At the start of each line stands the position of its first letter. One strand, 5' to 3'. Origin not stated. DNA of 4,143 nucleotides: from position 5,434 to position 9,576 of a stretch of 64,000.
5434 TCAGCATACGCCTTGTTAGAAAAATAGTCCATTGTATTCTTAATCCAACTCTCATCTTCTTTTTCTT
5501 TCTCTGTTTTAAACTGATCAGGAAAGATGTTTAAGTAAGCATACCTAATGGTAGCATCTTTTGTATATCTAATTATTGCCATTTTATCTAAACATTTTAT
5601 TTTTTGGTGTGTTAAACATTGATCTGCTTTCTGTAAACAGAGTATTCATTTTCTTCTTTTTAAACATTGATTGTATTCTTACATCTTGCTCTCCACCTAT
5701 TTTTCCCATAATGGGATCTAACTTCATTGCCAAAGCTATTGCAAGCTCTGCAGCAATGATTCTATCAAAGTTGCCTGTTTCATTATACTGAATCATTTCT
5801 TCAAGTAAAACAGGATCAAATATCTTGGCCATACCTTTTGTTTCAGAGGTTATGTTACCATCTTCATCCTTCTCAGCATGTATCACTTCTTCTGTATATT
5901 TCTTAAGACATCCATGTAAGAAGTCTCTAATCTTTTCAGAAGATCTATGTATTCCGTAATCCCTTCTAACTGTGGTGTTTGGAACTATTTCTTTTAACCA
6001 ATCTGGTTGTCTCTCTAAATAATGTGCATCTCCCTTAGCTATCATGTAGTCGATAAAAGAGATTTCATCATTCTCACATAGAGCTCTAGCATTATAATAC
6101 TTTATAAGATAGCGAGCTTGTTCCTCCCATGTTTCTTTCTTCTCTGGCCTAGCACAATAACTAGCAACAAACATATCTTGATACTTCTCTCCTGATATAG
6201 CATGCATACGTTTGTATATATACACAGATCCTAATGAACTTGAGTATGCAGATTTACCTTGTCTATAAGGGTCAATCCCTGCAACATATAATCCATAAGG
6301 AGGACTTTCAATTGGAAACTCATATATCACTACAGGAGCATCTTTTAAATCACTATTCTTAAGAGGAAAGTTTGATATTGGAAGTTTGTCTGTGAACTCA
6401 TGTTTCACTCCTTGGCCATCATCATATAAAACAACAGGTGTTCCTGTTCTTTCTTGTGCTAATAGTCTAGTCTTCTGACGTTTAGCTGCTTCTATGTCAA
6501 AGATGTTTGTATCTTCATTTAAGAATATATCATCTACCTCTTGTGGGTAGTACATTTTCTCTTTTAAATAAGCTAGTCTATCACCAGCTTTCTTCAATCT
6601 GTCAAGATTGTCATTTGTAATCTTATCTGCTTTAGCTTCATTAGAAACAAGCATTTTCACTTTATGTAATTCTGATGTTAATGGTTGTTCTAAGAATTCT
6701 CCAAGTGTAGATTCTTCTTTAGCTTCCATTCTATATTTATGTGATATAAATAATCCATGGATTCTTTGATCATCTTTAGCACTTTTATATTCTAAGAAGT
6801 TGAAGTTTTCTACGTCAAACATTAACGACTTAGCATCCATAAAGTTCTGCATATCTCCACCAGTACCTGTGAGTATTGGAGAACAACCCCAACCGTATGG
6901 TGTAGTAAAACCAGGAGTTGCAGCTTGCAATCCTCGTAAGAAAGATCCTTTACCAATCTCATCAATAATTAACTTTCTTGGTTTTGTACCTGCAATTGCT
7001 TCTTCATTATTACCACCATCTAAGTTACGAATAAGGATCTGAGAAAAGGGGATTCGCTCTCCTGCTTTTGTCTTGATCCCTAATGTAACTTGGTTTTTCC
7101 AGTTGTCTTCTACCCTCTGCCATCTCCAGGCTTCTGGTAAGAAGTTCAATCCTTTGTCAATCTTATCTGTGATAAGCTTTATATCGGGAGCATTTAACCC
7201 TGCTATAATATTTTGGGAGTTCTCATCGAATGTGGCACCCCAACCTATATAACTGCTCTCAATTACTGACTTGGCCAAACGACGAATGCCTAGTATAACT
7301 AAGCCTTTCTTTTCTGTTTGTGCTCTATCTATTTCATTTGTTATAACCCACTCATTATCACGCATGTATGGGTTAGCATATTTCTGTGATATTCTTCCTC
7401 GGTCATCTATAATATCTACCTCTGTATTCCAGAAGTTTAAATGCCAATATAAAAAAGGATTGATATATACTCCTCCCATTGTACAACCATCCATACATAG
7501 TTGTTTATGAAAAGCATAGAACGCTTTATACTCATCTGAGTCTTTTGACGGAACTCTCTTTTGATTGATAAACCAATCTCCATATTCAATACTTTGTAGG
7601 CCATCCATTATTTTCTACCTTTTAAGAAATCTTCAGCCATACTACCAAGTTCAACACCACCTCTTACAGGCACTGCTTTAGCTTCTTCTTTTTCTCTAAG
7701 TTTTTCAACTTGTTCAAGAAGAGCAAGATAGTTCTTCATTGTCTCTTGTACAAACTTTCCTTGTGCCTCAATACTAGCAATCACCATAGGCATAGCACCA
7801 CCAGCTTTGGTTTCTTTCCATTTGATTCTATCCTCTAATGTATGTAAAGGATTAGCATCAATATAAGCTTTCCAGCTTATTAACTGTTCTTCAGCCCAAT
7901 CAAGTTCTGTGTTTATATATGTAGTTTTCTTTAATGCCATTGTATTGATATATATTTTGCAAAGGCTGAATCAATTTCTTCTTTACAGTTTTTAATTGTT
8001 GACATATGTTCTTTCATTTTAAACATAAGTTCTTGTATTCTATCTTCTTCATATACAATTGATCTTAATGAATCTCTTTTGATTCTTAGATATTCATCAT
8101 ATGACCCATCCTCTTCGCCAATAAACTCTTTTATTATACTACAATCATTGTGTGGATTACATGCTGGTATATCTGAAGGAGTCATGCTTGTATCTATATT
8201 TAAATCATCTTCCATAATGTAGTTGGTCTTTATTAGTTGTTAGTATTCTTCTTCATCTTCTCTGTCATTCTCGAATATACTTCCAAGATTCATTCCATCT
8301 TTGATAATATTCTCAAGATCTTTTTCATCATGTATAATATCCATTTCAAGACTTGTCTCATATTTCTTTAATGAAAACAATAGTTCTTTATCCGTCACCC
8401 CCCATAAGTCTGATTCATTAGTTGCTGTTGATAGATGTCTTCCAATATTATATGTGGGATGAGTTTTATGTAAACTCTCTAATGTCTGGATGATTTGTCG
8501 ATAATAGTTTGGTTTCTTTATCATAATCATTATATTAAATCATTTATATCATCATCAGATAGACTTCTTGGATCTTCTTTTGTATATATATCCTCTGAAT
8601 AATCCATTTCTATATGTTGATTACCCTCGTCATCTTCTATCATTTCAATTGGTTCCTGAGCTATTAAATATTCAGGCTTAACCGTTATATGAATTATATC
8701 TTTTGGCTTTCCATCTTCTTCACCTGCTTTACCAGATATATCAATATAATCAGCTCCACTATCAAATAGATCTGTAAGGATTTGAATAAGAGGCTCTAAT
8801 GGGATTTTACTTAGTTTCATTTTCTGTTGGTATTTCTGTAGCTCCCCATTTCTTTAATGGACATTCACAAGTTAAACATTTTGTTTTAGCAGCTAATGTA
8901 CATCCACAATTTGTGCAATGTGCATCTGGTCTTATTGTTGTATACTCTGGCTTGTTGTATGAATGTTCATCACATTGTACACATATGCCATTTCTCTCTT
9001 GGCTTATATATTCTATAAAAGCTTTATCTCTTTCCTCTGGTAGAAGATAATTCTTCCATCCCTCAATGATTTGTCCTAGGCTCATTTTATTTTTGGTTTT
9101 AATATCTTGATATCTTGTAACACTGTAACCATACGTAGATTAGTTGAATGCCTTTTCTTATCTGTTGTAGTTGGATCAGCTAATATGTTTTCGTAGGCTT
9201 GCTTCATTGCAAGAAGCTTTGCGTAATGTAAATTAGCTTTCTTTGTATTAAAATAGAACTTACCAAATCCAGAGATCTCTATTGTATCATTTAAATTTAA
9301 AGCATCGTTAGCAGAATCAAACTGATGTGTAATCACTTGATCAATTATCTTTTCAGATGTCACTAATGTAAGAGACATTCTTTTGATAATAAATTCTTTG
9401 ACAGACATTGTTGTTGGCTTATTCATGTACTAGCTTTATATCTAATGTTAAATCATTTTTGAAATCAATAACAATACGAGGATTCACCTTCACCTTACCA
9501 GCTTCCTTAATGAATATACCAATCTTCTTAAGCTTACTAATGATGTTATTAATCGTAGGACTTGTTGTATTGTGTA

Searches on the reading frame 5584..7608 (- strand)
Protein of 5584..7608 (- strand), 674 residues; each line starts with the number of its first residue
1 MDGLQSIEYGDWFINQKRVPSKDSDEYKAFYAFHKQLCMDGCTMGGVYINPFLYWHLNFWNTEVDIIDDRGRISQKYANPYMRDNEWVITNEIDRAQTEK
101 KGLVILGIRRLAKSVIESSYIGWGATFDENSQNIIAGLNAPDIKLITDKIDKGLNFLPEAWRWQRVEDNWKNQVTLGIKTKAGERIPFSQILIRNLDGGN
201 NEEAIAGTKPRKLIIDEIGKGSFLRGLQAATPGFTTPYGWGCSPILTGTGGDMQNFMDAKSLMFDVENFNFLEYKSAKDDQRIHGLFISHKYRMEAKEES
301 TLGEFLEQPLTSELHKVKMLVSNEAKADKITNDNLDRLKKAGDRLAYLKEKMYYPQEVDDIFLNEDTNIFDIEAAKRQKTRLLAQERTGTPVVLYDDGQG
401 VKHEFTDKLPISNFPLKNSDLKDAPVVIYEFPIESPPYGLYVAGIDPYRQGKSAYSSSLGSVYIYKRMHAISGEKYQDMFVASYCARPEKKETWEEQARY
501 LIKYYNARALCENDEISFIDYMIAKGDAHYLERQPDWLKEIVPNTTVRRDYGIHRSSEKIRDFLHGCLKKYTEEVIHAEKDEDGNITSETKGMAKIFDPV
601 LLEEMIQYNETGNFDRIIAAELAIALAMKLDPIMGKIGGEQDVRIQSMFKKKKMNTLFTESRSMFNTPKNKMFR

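Call 8: search_protein_families(library=phrogs, proteins=[window:5584-7608:-], max_evalue=0.001)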
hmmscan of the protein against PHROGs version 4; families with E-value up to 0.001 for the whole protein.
window:5584-7608:- (674 aa): 1 family
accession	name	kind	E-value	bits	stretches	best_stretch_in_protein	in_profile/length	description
phrog_6681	-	head and packaging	6.5e-82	277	1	21-657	85-749/758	terminase large subunit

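Call 9: search_dna_similar(query=window:5584-7608:-, collection=phages, mode=protein, max_rows=15)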
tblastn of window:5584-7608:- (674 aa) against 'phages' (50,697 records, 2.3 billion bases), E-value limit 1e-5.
Records with a match: 86; places in all: 86; records where one place covers at least 80% of the query: 63.
Best place of each record, by identity: <60% 86.
By first word of the organism name: uncultured 33; Flavobacterium 29; Cellulophaga 9; Bacteriophage 6; Azobacteroides 2; IAS 2; Leptolyngbya 1; phage 1; Bohxovirus 1; Dulem 1; and 1 more.
By host as written in the record: - 42; Flavobacterium psychrophilum 950106-1/1 12; Flavobacterium psychrophilum 020612-2/1 3; Flavobacterium psychrophilum strain FPS-D10 3; Cellulophaga baltica #18 2; Cellulophaga baltica #4 2; Cellulophaga baltica #17 2; Flavobacterium psychrophilum FPS-D15 2; and 13 more.
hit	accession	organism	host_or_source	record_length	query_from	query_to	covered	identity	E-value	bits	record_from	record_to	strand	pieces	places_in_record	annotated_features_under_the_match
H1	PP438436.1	Leptolyngbya phage Lbo-JY46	Leptolyngbya boryana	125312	7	616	91%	40.4%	1e-134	443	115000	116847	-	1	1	hypothetical protein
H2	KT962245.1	Cellulophaga phage phi4:1_13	Cellulophaga baltica #13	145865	11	616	90%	31.0%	3e-73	264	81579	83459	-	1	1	hypothetical protein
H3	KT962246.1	Cellulophaga phage phi4:1_18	Cellulophaga baltica #18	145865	11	616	90%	31.0%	3e-73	264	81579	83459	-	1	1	hypothetical protein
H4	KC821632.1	Cellulophaga phage phi4:1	Cellulophaga baltica #4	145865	11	616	90%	31.0%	3e-73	264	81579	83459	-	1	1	hypothetical protein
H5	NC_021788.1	Cellulophaga phage phi4:1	Cellulophaga baltica #4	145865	11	616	90%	31.0%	3e-73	264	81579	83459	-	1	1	terminase large subunit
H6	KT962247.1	Cellulophaga phage phi17:2_18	Cellulophaga baltica #18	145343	11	616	90%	31.0%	3e-73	264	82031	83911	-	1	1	hypothetical protein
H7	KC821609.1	Cellulophaga phage phi17:2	Cellulophaga baltica #17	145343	11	616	90%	31.0%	3e-73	264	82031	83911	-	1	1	hypothetical protein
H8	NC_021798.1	Cellulophaga phage phi17:2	Cellulophaga baltica #17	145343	11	616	90%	31.0%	3e-73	264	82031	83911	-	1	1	terminase large subunit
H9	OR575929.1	phage csAssE-Sib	human gut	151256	25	616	88%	31.1%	1e-46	264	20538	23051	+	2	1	terminase large subunit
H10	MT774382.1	uncultured phage cr10_1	human feces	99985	22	616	88%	27.3%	1e-39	163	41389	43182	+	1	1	terminase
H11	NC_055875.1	uncultured phage cr10_1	human feces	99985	22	616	88%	27.3%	1e-39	163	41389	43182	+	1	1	terminase large subunit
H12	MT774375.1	uncultured phage cr50_1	human feces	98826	22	616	88%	26.7%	4e-40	164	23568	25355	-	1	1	terminase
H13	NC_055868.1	uncultured phage cr50_1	human feces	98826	22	616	88%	26.7%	4e-40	164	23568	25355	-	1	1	terminase large subunit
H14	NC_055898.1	uncultured phage cr115_1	human feces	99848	22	616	88%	26.4%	1e-35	150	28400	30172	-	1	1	terminase large subunit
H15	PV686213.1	Bohxovirus sp. 'endotrachealis'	endotracheal aspirate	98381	24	616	88%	26.5%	1e-30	135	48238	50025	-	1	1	hypothetical protein (x6)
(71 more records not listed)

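Call 65: get_annotated_region(hit=H1, flank=14000)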
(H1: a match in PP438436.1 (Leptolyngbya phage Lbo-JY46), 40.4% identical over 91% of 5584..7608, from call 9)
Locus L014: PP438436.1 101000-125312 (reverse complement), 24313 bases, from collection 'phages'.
description: Leptolyngbya phage Lbo-JY46, complete genome.
organism: Leptolyngbya phage Lbo-JY46 (NCBI taxid 3128135)
taxonomy: Viruses; Duplodnaviria; Heunggongvirae; Uroviricota; Caudoviricetes
host: Leptolyngbya boryana; source: China; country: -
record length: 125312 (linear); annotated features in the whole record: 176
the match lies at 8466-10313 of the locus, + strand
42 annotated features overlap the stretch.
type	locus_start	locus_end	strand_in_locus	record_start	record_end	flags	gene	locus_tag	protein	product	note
CDS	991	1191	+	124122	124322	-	-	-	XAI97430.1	hypothetical protein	-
CDS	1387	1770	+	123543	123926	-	-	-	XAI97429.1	hypothetical protein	-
tRNA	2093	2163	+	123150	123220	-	-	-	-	tRNA-Cys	-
tRNA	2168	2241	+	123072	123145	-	-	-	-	tRNA-Cys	-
tRNA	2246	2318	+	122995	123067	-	-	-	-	tRNA-Arg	-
CDS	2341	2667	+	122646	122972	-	-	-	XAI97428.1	hypothetical protein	-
tRNA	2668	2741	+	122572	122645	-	-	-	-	tRNA-Asn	-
tRNA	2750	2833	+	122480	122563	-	-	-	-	tRNA-Met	-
CDS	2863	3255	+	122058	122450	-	-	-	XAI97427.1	hypothetical protein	-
tRNA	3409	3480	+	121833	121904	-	-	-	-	tRNA-Gly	-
CDS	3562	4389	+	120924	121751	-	-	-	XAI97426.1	homing endonuclease protein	-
tRNA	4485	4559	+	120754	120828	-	-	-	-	tRNA-Asp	-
tRNA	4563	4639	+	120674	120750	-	-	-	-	tRNA-Met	-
tRNA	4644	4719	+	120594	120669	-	-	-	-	tRNA-Ile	-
tRNA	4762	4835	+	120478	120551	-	-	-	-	tRNA-Ala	-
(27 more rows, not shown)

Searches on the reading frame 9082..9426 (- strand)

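Call 8: search_protein_families(library=phrogs, proteins=[window:9082-9426:-], max_evalue=0.001)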
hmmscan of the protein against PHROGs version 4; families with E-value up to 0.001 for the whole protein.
window:9082-9426:- (114 aa): 1 family
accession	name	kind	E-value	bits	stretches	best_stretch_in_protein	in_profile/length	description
phrog_379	-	DNA, RNA and nucleotide metabolism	2.2e-05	25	1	4-67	26-89/138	DNA binding protein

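Call 56: search_protein_families(library=pfam, proteins=[window:9082-9426:-], max_evalue=0.01)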
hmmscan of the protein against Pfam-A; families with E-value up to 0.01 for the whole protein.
window:9082-9426:- (114 aa): 1 family
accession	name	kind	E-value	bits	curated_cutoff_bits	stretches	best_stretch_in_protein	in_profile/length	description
PF00216.26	Bac_DNA_binding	-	6.8e-06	26.7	22.4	1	10-64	3-57/90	Bacterial DNA-binding protein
